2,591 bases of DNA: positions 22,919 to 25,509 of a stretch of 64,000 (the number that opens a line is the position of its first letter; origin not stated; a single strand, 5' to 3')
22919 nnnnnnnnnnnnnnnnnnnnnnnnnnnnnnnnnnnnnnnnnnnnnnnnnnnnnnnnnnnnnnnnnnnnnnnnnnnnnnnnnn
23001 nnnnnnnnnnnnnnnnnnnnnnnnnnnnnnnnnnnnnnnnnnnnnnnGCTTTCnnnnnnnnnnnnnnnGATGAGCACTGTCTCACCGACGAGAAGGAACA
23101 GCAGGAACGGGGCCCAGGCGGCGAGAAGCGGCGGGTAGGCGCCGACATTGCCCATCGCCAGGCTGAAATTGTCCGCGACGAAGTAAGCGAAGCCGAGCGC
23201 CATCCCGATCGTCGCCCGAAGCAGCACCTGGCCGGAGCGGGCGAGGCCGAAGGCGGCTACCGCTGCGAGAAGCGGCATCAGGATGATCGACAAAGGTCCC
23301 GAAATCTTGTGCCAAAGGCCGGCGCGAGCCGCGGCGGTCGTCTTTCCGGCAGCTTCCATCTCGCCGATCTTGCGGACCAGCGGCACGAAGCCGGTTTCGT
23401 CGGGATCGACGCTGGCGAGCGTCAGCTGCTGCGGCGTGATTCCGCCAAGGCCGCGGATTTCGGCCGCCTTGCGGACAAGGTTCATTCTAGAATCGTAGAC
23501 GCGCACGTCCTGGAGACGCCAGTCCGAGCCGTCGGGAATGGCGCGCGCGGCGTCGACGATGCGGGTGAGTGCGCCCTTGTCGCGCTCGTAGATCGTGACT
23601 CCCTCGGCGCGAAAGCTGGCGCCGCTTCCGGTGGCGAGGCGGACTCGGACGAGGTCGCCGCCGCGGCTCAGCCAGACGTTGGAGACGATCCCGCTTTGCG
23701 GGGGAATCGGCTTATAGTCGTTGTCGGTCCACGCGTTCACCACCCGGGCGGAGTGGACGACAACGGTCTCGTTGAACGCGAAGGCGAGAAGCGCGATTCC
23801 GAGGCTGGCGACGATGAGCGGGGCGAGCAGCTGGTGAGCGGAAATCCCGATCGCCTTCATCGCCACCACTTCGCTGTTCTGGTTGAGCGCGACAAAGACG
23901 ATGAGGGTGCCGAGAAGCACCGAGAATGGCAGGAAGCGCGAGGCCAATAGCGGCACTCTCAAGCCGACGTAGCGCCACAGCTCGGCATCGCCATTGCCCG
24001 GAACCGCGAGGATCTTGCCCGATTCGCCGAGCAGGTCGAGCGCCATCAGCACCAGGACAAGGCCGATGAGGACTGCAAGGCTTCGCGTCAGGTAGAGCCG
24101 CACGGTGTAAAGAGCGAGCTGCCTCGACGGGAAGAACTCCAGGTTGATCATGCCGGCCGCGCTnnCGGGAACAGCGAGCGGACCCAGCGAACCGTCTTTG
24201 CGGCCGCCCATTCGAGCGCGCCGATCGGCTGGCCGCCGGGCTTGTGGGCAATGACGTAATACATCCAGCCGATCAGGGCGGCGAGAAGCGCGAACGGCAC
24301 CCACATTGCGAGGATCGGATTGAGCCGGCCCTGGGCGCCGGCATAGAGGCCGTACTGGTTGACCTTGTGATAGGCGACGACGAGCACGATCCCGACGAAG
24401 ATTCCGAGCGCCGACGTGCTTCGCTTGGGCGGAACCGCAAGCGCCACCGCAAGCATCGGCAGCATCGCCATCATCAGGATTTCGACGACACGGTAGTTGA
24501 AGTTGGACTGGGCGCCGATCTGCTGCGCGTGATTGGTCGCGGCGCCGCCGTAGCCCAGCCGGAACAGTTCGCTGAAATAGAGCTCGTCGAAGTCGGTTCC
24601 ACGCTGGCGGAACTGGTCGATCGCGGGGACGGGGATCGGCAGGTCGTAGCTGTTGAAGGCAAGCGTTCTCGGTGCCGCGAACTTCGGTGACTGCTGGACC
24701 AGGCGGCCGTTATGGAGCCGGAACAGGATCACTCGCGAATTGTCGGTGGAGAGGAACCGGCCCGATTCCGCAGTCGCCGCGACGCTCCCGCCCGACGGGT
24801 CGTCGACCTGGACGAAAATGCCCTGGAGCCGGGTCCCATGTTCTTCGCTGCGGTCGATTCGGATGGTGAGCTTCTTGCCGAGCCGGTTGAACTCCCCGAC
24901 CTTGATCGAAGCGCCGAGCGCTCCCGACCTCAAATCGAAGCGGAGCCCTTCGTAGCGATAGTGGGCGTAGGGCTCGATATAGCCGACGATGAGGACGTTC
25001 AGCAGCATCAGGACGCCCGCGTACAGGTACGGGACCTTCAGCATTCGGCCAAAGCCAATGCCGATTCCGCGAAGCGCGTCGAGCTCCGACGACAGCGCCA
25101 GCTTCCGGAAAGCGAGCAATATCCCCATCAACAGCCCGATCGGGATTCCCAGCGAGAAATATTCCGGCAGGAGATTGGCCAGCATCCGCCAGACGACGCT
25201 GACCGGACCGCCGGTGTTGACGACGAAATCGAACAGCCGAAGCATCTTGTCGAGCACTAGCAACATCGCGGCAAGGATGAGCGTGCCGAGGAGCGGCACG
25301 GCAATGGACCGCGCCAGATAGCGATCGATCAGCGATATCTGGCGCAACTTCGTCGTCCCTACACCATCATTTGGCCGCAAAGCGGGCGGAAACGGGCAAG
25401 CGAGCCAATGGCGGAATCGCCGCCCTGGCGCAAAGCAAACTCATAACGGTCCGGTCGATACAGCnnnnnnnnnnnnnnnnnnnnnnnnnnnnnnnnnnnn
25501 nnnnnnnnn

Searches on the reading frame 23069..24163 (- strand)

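Call 12: search_protein_families(library=pfam, proteins=[window:23069-24163:-], max_evalue=0.001)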
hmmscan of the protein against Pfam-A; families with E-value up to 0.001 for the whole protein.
window:23069-24163:- (365 aa): 1 family
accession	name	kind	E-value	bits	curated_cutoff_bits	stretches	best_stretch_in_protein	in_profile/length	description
PF03739.19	LptF_LptG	-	3e-68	230.9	27.9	1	19-363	2-350/353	Lipopolysaccharide export system permease LptF/LptG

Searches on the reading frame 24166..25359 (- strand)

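Call 12: search_protein_families(library=pfam, proteins=[window:24166-25359:-], max_evalue=0.001)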
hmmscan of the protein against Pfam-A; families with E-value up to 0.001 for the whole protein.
window:24166-25359:- (398 aa): 1 family
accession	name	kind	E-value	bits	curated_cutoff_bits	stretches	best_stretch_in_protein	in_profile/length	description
PF03739.19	LptF_LptG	-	3.7e-60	204.3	27.9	1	13-368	1-352/353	Lipopolysaccharide export system permease LptF/LptG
